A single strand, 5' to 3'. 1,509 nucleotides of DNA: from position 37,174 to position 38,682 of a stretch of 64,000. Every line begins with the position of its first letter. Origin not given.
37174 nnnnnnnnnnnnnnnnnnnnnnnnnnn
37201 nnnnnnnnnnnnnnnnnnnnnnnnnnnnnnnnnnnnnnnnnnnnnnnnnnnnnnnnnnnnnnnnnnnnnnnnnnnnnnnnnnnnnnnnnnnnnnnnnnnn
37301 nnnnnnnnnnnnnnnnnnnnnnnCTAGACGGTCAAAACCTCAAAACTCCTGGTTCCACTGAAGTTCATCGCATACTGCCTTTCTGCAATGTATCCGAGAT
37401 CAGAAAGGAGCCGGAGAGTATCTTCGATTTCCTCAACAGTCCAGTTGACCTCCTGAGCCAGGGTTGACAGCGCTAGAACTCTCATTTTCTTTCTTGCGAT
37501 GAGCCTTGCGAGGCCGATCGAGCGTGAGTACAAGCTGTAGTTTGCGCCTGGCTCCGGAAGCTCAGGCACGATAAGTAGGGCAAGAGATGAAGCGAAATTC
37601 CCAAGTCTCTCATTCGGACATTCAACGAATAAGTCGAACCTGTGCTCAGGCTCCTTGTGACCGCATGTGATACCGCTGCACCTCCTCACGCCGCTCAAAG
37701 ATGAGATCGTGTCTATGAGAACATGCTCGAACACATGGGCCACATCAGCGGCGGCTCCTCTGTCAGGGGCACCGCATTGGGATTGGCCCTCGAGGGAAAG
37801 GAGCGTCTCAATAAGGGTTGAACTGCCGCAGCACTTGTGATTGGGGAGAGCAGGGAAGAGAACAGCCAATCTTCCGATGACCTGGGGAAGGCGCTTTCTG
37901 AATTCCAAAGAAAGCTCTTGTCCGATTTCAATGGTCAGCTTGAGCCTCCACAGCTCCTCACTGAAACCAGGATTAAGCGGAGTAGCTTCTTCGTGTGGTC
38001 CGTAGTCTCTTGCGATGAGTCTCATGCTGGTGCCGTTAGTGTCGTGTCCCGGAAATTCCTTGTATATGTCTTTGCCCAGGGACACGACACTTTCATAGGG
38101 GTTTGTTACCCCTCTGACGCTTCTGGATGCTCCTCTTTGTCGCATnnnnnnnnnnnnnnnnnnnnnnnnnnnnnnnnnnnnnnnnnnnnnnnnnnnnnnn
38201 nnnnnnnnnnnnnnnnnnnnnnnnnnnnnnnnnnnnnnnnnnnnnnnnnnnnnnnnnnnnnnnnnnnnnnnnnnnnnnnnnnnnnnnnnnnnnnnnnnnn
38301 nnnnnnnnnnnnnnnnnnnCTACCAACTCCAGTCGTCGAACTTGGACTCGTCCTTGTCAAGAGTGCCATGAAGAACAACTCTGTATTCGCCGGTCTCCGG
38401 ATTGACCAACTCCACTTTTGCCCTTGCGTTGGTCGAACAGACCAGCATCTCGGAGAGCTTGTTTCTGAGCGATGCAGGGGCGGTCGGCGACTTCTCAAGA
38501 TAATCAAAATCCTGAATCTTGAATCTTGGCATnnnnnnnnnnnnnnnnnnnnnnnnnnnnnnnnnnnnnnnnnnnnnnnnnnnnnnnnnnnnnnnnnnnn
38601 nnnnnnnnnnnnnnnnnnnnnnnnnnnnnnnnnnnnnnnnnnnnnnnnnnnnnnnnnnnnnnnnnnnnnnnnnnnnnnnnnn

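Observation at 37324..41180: Uncharacterised six-gene minus-strand cluster, divergent from the kinase-activator gene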

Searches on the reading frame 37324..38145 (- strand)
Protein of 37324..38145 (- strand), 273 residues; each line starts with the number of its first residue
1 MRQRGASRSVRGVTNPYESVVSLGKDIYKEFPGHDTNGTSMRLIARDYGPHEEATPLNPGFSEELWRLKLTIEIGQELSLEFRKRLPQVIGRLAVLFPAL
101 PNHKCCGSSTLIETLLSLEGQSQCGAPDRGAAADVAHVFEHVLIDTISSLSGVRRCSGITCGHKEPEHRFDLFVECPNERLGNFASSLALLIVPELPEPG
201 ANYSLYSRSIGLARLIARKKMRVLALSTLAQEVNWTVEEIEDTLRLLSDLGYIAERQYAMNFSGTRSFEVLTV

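Call 3: search_protein_families(library=pfam, proteins=[window:37324-38145:-], max_evalue=1)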
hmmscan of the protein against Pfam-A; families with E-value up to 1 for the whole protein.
window:37324-38145:- (273 aa): 1 family
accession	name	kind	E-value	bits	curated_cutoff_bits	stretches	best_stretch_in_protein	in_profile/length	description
PF18921.5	Cyanophycin_syn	-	0.0032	17.9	27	1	83-196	14-113/115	Cyanophycin synthase-like N-terminal domain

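Call 4: search_protein_families(library=ncbifam, proteins=[window:37324-38145:-], max_evalue=1)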
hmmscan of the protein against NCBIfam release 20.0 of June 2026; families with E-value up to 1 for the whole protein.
window:37324-38145:- (273 aa): 2 families
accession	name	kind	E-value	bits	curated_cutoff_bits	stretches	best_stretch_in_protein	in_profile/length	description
TIGR02068.2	cya_phycin_syn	equivalog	0.0011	17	850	1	84-221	35-157/862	cyanophycin synthetase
NF010623.0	PRK14016.1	subfamily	0.0055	14.9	877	1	71-198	24-136/871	cyanophycin synthetase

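Call 14: find_homologous_proteins(query=window:37324-38145:-, max_evalue=0.001)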
Query window:37324-38145:- (273 aa): 11 proteins with E <= 0.001 among 2918 candidates.
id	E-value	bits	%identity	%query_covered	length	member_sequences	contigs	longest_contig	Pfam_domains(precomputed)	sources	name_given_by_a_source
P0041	1.4e-178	610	100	100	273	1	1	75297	-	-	-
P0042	3.7e-127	441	84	85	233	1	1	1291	-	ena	-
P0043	7.5e-123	427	80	85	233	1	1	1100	-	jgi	-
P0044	7.7e-29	119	32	82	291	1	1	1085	-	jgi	-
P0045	1.0e-24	105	31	77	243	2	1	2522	PF18921.6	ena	-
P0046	8.0e-21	93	31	79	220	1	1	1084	PF18921.6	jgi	jgi:hypothetical protein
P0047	2.8e-20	91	33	84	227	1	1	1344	PF18921.6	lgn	-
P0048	6.4e-19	86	31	82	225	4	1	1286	PF18921.6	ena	-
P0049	1.8e-18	85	33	83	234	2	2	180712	-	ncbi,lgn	-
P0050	3.7e-18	84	31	79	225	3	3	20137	PF18921.6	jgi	-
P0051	8.6e-18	83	31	77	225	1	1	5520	PF18921.6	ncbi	-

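Call 39: search_solved_structures(query=A4, max_evalue=1, show_alignments=2)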
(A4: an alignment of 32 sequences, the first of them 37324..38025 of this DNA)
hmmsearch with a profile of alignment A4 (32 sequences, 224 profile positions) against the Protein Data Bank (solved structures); distinct sequences matched with E-value up to 1: 10.
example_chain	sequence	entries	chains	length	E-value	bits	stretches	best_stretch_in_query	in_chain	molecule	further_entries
7wac_A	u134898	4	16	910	6.2e-07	32.4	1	31-194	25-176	Cyanophycin synthase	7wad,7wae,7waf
7lg5_A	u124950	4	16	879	0.00026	23.8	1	31-157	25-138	Cyanophycin synthase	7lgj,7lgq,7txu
7txv_A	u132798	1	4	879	0.0055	19.5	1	31-157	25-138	Cyanophycin synthase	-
1ku9_A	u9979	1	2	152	0.097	15.4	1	148-214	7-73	hypothetical protein MJ223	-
9ill_A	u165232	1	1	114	0.14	14.9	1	169-221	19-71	Transcriptional regulator SarA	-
9ilk_A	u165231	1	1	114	0.16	14.7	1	169-220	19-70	Transcriptional regulator SarA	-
1q1h_A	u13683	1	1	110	0.16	14.7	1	166-222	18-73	Transcription Factor E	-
2frh_A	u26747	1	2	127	0.42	13.3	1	169-220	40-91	Staphylococcal accessory regulator A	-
2fnp_A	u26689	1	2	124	0.47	13.2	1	169-220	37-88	Staphylococcal accessory regulator A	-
8pqm_A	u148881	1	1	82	0.99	12.1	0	164-216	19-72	FadR family transcriptional regulator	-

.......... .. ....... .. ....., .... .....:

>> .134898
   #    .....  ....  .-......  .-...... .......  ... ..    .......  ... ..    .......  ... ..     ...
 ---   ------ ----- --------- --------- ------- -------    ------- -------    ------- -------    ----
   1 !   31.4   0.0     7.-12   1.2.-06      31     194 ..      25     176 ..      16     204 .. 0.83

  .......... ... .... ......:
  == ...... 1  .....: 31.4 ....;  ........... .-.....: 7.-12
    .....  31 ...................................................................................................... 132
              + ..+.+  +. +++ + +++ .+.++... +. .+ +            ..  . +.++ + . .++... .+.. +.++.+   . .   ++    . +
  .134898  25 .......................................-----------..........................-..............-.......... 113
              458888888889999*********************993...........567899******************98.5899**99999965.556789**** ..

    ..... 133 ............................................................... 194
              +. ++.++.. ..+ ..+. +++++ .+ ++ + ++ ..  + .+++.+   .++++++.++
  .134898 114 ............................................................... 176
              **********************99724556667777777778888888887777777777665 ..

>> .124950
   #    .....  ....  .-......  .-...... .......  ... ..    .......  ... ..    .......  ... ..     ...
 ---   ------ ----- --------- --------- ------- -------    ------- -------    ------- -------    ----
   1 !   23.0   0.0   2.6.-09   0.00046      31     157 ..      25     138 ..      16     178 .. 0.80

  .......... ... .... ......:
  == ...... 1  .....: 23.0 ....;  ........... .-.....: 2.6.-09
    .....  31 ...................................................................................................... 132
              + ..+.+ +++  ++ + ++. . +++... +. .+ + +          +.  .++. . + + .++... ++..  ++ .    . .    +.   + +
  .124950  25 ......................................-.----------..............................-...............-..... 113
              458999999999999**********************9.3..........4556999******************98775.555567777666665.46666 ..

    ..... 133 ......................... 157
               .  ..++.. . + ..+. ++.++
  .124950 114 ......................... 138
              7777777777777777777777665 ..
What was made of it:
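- Closest known: N domain of cyanophycin synthetase 1. Same: The profile match has H-x-C…H-x-x-E-H aligned residue for residue (call 39).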

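Call 52: find_homologous_proteins(query=A4, max_evalue=0.001)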
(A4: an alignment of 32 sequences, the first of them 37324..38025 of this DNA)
Query A4 (32 sequences) (233 aa, profile of the alignment): 24 proteins with E <= 0.001 among 8000 candidates.
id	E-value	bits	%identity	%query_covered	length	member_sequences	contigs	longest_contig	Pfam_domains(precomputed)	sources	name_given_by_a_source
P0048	2.9e-76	274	31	96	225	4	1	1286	PF18921.6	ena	-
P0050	5.3e-75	270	31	93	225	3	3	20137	PF18921.6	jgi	-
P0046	1.1e-73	266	31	92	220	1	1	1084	PF18921.6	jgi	jgi:hypothetical protein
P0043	2.5e-68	248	80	100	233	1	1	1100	-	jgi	-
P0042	3.2e-68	248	84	100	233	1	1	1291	-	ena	-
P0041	6.5e-68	247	100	100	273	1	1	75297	-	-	-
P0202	5.4e-64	234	30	93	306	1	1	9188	PF18921.6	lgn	-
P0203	1.2e-63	233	32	94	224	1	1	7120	PF18921.6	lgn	-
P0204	7.2e-63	230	33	91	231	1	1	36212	PF18921.6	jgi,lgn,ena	-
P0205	7.4e-63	230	39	67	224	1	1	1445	PF18921.6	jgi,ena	-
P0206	3.0e-62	228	30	94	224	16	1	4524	PF18921.6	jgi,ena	-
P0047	2.0e-61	225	33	98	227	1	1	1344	PF18921.6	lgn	-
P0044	3.2e-61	225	32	97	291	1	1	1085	-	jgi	-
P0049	4.6e-61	224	33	97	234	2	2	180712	-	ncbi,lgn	-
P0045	1.1e-58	216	31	90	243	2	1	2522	PF18921.6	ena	-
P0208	5.0e-52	195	32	67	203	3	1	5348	PF18921.6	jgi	jgi:hypothetical protein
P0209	2.4e-51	192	37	62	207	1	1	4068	PF18921.6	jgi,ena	-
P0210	1.2e-46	177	33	77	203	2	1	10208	PF18921.6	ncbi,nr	ncbi:hypothetical protein GF337_18475 [candidate division KSB1 bacterium]|nr:hypothetical protein [c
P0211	4.0e-44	169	30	61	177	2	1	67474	PF18921.6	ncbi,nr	ncbi:MAG: hypothetical protein GF315_01150 [candidate division Zixibacteria bacterium]|nr:hypothetic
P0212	4.2e-44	169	32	67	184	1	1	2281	PF18921.6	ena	-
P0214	2.3e-39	153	32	67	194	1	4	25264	PF18921.6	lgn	-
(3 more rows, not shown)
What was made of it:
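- On CphA1 N-domain-type metallopeptidase (PF18921): Most homologues (19 of 26 listed) do carry a precomputed PF18921 hit (calls 14, 52).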

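Call 56: find_encoding_contigs(protein=P0041, flank=1000, max_places=3)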
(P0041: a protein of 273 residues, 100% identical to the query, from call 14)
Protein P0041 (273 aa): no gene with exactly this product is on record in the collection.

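Call 59: predict_structure(alignment_id=A5)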
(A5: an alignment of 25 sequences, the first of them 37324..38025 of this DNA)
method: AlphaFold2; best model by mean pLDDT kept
length: 233 residues; sequences in the alignment: 25
mean_pLDDT: 89.8   pTM: 0.88
mean pLDDT of the five models: 89.8, 89.3, 88.5, 87.8, 87.8
residues with pLDDT >= 90: 168; 70-90: 47; 50-70: 10; < 50: 8
segments of 3 or more residues with pLDDT < 50: 80-87
pLDDT, mean of each block of 10 residues (from residue 1): 97 93 96 96 93 92 85 75 51 95 96 93 91 97 98 94 92 95 90 92 96 83 80 82
secondary structure, 60 per line:
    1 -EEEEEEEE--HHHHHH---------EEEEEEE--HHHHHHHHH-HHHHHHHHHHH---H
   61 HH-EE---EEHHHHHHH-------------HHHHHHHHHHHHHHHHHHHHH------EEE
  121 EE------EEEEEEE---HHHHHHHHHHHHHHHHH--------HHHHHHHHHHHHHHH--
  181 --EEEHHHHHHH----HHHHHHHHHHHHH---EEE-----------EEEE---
elements in order: E2-9 H12-17 E27-33 H36-44 H46-56 H71-77 H91-111 E118-122 E129-135 H139-155 H164-178 E183-185 H186-192 H197-209 E213-215 E227-230
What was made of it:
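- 37324..38025 (-): g6, F (233 aa; the ORF runs on to 38145): a metallopeptidase-type domain like the cyanophycin synthetase N domain (residues 1-160) plus a winged helix (164-230). The model has pLDDT 89.8 (call 59).
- On Winged-helix DNA-binding regulators: Residues 164-230 show the order helix-strand-helix-helix-strand-strand (call 59).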

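Call 61: fold_search(model_id=the predicted structure, library=pdb)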
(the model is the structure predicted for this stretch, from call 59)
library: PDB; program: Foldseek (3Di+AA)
matches with E <= 10: 777; with E <= 0.001: 4
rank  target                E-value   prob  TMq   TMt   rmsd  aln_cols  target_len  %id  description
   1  7lg5_A                6.0e-05  1.00  0.54  0.16   9.5       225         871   16  Synechocystis sp. UTEX2470 Cyanophycin synthetase 1 with ATP (released 2021-08-18)
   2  7wac_A                1.2e-04  1.00  0.54  0.19   9.6       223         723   17  Trichodesmium erythraeum cyanophycin synthetase 1 (TeCphA1) (released 2022-09-07)
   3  7lgq_A                1.6e-04  1.00  0.50  0.15   4.8       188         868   15  Cyanophycin synthetase 1 from Synechocystis sp. UTEX2470 with ATP and 8x(Asp-Arg)-Asn (released 2021-08-18)
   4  7lgj_A                2.0e-04  1.00  0.54  0.16   4.1       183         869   16  Cyanophycin synthetase 1 from Synechocystis sp. UTEX2470 with ADPCP and 8x(Asp-Arg)-NH2 (released 2021-08-18)
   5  7txv_A                2.7e-03  1.00  0.49  0.15   6.3       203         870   14  Cyanophycin synthetase 1 from Synechocystis sp. UTEX2470 E82Q with ATP and 16x(Asp-Arg) (released 2022-06-01)
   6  2zme_A                1.1e-02  0.96  0.25  0.27  14.9       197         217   13  Integrated structural and functional model of the human ESCRT-II complex (released 2008-11-04)
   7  8c7t_A                1.4e-02  0.91  0.22  0.20  17.4       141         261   13  Unliganded transcriptional pleiotropic repressor CodY from Enterococcus faecalis (released 2023-06-28)
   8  3cuq_A                1.6e-02  0.93  0.25  0.27  14.4       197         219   12  Integrated structural and functional model of the human ESCRT-II complex (released 2008-11-04)
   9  7lgn_A                2.0e-02  1.00  0.50  0.18   9.0       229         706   13  Cyanophycin synthetase 1 from T. morbirosei (released 2021-08-18)
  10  5lnh_A                2.1e-02  0.69  0.18  0.17  16.8       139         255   15  Structure of full length Unliganded CodY from Bacillus subtilis (released 2017-01-11)
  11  5ey2_C                2.2e-02  0.35  0.18  0.18  18.2       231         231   16  Crystal structure of CodY from Bacillus cereus (released 2016-09-14)
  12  8c7t_B                4.4e-02  0.72  0.22  0.20  16.7       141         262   15  Unliganded transcriptional pleiotropic repressor CodY from Enterococcus faecalis (released 2023-06-28)
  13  9a6f_A                4.9e-02  0.57  0.18  0.17  17.0       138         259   14  Integrative model of CODY-YPPF by crosslinking MS and deep learning (released 2024-09-18)
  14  5loe_B                5.5e-02  0.57  0.20  0.18  15.4       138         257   15  Structure of full length Cody from Bacillus subtilis in complex with Ile (released 2017-01-11)
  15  8za5_A                7.2e-02  1.00  0.24  0.40   1.9        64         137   17  Crystal structure of HsmR (released 2025-10-29)
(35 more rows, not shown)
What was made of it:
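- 37324..38025 (-): The five best Foldseek hits are all CphA1 at probability 1.0, and the C-terminal part hits MarR, SarA and CodY winged helices (call 61).
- On CphA1 N-domain-type metallopeptidase (PF18921): The five best Foldseek hits are all CphA1, at probability 1.0 and TM-score 0.5-0.54 over the query (call 61).
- On Winged-helix DNA-binding regulators: Foldseek hits to HsmR, SarA and the CodY C-terminal domain have local probabilities up to 1.0 (call 61).
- Closest known: N domain of cyanophycin synthetase 1. Same: F has the same fold (Foldseek probability 1.0, call 61).
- Checked: A confident model (pLDDT 89.8) shows a winged helix (calls 59, 61).
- The profile hits CphA1 with the catalytic residues aligned (call 39), and Foldseek gives CphA1 at probability 1.0 (call 61). 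F has a winged-helix fold resembling those of MarR, SarA and CodY (call 61).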

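Call 63: search_protein_families(library=padloc, proteins=[window:37324-38025:-], max_evalue=0.1)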
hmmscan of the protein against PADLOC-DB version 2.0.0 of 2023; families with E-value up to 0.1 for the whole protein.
window:37324-38025:- (233 aa): 0 families

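Call 64: search_protein_families(library=phrogs, proteins=[window:37324-38025:-], max_evalue=0.1)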
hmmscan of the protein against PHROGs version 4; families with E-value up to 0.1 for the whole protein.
window:37324-38025:- (233 aa): 0 families

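Call 73: search_dna_similar(query=window:37324-38025:-, collection=plasmids, mode=protein, max_evalue=0.001, max_rows=15)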
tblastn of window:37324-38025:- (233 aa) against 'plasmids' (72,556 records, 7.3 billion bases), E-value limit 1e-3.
No match.

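Call 75: find_encoding_contigs(protein=P0049, flank=8000, max_places=1)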
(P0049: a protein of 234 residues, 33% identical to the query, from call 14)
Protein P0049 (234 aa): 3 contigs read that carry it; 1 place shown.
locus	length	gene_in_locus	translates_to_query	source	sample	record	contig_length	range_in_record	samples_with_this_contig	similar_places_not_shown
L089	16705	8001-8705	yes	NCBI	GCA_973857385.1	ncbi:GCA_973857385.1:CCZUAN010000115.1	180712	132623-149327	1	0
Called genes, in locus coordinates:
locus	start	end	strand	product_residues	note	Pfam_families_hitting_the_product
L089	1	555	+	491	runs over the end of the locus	PF01943:Polysacc_synt, PF13440:Polysacc_synt_3, PF03023:MurJ (weak)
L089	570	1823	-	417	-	PF13439:Glyco_transf_4, PF13579:Glyco_trans_4_4, PF20706:GT4-conflict, PF00534:Glycos_transf_1, PF13692:Glyco_trans_1_4, PF13524:Glyco_trans_1_2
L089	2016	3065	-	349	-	PF02563:Poly_export, PF22461:SLBB_2, PF10531:SLBB (weak), PF22461:SLBB_2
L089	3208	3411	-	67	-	-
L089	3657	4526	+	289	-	PF02737:3HCDH_N, PF00725:3HCDH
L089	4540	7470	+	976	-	PF00270:DEAD, PF00271:Helicase_C, PF22982:WHD_HRQ1, PF09369:MZB, PF13482:RNase_H_2 (weak)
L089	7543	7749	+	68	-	-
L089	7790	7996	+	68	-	-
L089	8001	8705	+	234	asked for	-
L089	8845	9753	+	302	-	-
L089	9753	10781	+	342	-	PF10609:ParA (weak), PF13614:AAA_31 (weak), PF01656:CbiA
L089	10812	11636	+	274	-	PF00142:Fer4_NifH, PF01656:CbiA, PF06564:CBP_BcsQ, PF09140:MipZ (weak), PF10609:ParA (weak), PF13614:AAA_31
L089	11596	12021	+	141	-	-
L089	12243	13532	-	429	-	PF00919:UPF0004, PF04055:Radical_SAM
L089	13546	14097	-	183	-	PF13685:Fe-ADH_2 (weak), PF00731:AIRC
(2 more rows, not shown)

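Call 76: find_encoding_contigs(protein=P0204, flank=8000, max_places=1)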
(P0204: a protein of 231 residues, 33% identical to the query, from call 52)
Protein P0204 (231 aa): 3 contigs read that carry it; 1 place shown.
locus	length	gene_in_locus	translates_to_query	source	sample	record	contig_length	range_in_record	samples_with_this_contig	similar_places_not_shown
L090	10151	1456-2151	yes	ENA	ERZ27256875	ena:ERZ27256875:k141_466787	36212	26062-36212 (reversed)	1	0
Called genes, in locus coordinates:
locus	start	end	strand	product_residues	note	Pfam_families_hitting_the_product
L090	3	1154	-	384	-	?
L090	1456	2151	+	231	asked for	PF18921:Cyanophycin_syn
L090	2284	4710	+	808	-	PF05345:He_PIG, PF00932:LTD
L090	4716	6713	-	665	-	PF04851:ResIII, PF17757:UvrB_inter, PF27431:UvrB_3rd, PF00271:Helicase_C, PF12344:UvrB, PF02151:UVR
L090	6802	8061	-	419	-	PF08245:Mur_ligase_M, PF27239:FOL3_C, PF02875:Mur_ligase_C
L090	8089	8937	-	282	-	PF17848:Zn_ribbon_ACC, PF01039:Carboxyl_trans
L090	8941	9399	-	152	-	PF13527:Acetyltransf_9 (faint), PF13673:Acetyltransf_10, PF00583:Acetyltransf_1, PF13508:Acetyltransf_7, PF08445:FR47 (weak)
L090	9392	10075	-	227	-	PF00814:TsaD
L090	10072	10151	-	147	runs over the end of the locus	PF02367:TsaE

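Call 80: find_encoding_contigs(protein=P0042, flank=3000, max_places=3)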
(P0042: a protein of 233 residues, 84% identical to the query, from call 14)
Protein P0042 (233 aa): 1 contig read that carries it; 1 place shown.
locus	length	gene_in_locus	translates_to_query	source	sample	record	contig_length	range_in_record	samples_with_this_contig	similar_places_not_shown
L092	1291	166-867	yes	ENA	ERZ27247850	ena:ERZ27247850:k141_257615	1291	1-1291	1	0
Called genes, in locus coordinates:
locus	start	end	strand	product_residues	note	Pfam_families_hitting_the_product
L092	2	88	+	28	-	?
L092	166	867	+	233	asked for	-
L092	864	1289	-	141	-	PF03450:CO_deh_flav_C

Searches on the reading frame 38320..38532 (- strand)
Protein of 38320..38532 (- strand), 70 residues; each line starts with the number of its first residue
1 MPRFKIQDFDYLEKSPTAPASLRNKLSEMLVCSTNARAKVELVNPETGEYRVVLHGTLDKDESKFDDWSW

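Call 3: search_protein_families(library=pfam, proteins=[window:38320-38532:-], max_evalue=1)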
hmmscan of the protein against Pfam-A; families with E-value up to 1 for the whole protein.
window:38320-38532:- (70 aa): 0 families

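Call 4: search_protein_families(library=ncbifam, proteins=[window:38320-38532:-], max_evalue=1)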
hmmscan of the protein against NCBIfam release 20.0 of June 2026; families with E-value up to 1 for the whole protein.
window:38320-38532:- (70 aa): 1 family
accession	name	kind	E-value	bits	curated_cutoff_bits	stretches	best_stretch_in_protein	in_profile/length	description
NF047554.1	LIC_10463_fam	equivalog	0.064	13.2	150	1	34-65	86-118/138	LIC_10463 family lipoprotein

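Call 63: search_protein_families(library=padloc, proteins=[window:38320-38532:-], max_evalue=0.1)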
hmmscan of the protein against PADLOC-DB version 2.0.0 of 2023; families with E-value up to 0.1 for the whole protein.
window:38320-38532:- (70 aa): 0 families

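Call 64: search_protein_families(library=phrogs, proteins=[window:38320-38532:-], max_evalue=0.1)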
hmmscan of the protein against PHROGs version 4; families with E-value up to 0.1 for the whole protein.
window:38320-38532:- (70 aa): 0 families
